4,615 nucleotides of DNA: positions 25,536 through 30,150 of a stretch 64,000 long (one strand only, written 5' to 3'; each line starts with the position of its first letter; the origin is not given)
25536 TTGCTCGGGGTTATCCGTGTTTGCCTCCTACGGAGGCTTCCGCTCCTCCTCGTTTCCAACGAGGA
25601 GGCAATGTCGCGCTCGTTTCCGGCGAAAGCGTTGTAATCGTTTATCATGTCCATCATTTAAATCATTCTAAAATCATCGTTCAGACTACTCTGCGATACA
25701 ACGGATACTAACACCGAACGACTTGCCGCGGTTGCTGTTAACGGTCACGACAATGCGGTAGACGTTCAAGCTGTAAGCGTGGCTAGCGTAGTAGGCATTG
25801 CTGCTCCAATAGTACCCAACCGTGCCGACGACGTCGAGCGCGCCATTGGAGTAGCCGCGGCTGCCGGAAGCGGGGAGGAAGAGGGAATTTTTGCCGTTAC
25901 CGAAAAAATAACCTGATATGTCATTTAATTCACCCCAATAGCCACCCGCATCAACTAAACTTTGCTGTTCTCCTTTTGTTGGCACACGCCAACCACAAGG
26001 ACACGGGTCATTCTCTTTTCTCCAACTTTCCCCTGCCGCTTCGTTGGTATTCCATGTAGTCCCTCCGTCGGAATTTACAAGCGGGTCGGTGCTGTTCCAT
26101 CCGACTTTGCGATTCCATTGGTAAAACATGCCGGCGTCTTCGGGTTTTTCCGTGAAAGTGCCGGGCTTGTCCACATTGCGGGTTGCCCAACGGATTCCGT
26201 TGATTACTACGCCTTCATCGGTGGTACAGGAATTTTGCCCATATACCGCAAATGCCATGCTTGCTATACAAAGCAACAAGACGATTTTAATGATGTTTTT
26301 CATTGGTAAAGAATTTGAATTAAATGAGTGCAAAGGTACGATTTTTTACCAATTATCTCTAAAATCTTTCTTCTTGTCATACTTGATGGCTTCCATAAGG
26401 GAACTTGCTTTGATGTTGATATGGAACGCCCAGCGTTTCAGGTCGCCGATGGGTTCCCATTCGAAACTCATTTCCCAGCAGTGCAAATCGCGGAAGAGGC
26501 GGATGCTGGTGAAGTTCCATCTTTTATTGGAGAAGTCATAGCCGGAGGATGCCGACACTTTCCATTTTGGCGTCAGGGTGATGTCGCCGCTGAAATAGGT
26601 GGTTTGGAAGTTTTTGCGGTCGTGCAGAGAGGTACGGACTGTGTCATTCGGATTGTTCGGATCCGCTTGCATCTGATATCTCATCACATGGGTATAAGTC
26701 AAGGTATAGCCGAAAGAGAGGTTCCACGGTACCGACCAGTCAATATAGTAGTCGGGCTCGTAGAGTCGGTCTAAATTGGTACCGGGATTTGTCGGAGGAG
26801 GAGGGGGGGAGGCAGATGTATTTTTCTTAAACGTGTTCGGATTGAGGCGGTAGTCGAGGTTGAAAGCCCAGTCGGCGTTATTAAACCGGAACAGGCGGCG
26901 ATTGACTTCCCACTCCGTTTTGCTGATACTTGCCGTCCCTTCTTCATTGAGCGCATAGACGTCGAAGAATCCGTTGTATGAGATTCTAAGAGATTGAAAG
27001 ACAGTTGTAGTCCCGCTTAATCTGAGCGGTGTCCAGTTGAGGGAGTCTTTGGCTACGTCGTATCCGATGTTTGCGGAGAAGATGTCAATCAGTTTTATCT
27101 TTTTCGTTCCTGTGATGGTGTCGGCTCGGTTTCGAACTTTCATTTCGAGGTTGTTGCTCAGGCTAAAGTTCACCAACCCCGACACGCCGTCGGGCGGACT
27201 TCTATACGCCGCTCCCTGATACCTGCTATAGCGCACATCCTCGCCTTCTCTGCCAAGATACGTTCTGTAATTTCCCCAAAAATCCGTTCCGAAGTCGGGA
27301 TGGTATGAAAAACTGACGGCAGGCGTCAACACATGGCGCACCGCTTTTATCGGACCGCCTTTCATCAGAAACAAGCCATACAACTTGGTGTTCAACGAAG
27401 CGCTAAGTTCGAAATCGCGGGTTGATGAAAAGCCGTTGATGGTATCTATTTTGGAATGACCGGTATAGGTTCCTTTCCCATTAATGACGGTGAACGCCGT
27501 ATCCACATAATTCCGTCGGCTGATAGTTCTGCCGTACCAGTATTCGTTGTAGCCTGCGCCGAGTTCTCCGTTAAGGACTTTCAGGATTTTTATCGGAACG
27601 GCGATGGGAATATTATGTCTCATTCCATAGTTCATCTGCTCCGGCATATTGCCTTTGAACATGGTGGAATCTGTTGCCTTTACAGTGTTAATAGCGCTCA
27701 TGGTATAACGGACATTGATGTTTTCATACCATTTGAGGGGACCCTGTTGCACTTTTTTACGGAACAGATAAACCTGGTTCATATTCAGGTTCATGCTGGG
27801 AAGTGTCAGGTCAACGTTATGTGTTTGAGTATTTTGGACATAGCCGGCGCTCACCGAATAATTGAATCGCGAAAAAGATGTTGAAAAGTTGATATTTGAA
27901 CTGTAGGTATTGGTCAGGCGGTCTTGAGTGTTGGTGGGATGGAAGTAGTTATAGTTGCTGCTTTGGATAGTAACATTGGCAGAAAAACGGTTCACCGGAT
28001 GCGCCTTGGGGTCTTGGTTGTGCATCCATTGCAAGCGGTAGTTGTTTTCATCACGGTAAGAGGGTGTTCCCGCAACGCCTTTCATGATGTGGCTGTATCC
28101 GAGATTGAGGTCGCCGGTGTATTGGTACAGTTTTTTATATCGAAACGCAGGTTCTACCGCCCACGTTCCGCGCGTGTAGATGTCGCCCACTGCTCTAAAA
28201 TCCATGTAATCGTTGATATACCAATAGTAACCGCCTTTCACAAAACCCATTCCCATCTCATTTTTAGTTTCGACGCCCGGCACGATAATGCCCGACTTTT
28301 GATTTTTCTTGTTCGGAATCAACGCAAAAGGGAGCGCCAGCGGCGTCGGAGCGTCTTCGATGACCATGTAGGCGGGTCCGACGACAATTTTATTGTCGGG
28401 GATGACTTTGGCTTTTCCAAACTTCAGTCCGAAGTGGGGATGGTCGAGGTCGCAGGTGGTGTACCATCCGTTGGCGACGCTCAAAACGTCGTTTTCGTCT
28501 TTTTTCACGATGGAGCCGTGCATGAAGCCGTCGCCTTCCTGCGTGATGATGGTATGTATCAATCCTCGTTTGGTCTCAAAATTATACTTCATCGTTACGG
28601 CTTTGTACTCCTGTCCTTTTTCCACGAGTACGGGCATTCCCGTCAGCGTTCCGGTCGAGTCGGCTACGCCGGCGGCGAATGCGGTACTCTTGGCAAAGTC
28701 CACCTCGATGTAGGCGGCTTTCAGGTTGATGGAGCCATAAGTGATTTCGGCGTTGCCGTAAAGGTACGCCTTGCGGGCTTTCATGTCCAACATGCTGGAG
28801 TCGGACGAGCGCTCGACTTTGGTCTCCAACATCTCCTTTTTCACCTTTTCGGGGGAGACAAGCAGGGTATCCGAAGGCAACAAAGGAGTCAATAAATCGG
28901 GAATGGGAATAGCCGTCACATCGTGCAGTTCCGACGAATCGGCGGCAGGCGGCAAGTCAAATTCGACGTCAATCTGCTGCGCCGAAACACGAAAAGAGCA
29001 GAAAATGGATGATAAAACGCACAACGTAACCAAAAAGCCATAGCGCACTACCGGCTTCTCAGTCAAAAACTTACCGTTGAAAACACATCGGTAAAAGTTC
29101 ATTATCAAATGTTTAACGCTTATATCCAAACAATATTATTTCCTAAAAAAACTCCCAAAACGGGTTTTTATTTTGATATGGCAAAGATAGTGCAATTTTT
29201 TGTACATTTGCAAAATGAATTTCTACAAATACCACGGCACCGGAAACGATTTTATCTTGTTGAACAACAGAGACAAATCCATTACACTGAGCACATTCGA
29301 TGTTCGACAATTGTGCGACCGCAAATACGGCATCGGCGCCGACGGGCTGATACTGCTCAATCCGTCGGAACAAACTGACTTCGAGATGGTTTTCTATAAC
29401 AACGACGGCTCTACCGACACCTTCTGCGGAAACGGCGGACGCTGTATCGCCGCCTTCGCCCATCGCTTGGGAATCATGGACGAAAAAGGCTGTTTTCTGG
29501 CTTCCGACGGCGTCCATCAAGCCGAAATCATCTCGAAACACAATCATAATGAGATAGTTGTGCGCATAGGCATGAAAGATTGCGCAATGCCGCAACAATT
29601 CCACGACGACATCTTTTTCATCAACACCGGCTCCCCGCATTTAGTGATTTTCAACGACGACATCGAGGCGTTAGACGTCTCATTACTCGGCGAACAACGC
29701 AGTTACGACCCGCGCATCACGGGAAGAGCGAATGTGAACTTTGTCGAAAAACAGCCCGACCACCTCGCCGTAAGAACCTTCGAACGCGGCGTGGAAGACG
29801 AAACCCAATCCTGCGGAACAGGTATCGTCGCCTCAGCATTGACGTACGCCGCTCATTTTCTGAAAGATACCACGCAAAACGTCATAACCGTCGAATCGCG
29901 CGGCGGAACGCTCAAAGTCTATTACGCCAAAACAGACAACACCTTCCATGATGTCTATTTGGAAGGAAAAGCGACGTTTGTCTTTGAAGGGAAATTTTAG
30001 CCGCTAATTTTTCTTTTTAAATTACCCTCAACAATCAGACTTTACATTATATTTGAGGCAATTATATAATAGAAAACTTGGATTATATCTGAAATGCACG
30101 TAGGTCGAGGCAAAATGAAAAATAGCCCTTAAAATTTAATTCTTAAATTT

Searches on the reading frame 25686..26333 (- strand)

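Call 99: search_protein_families(library=pfam, proteins=[window:25686-26333:-], max_evalue=0.01)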
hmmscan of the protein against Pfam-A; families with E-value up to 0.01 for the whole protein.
window:25686-26333:- (215 aa): 2 families
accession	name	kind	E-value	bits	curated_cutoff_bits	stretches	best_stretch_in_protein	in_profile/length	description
PF09603.15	Fib_succ_major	-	1.3e-06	29.2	33.9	1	49-213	8-186/187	Fibrobacter succinogenes major domain (Fib_succ_major)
PF07603.17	Lcl_C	-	4.5e-06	27.4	34.9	1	72-213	11-116/117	Lcl C-terminal domain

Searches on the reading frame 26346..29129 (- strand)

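Call 7: search_protein_families(library=pfam, proteins=[window:26346-29129:-], max_evalue=0.001)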
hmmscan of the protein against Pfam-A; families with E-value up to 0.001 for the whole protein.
window:26346-29129:- (927 aa): 2 families
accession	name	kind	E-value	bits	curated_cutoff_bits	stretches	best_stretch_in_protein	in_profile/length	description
PF19838.5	LptD_2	-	1.4e-151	505.7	22.5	1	248-725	1-464/464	LptD protein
PF03968.19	LptD_N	-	4.9e-05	24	20.4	1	109-196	4-94/113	LptA/(LptD N-terminal domain) LPS transport protein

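Call 8: search_protein_families(library=ncbifam, proteins=[window:26346-29129:-], max_evalue=0.001)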
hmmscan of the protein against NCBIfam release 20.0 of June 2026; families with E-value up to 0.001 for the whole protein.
window:26346-29129:- (927 aa): 0 families

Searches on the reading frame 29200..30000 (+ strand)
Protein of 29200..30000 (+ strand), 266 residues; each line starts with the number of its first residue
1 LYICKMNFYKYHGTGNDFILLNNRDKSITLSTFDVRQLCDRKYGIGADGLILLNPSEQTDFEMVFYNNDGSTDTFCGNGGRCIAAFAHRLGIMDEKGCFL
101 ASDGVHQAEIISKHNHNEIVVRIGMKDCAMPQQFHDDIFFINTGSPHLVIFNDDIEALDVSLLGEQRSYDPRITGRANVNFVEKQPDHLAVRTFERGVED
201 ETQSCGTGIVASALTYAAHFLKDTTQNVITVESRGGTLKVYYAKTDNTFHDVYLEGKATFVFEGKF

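Call 99: search_protein_families(library=pfam, proteins=[window:29200-30000:+], max_evalue=0.01)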
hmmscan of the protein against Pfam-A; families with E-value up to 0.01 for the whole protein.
window:29200-30000:+ (266 aa): 1 family
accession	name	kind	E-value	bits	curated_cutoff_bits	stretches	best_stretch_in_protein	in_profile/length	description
PF01678.24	DAP_epimerase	-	3.1e-43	147.1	34.7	2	139-261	1-121/121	Diaminopimelate epimerase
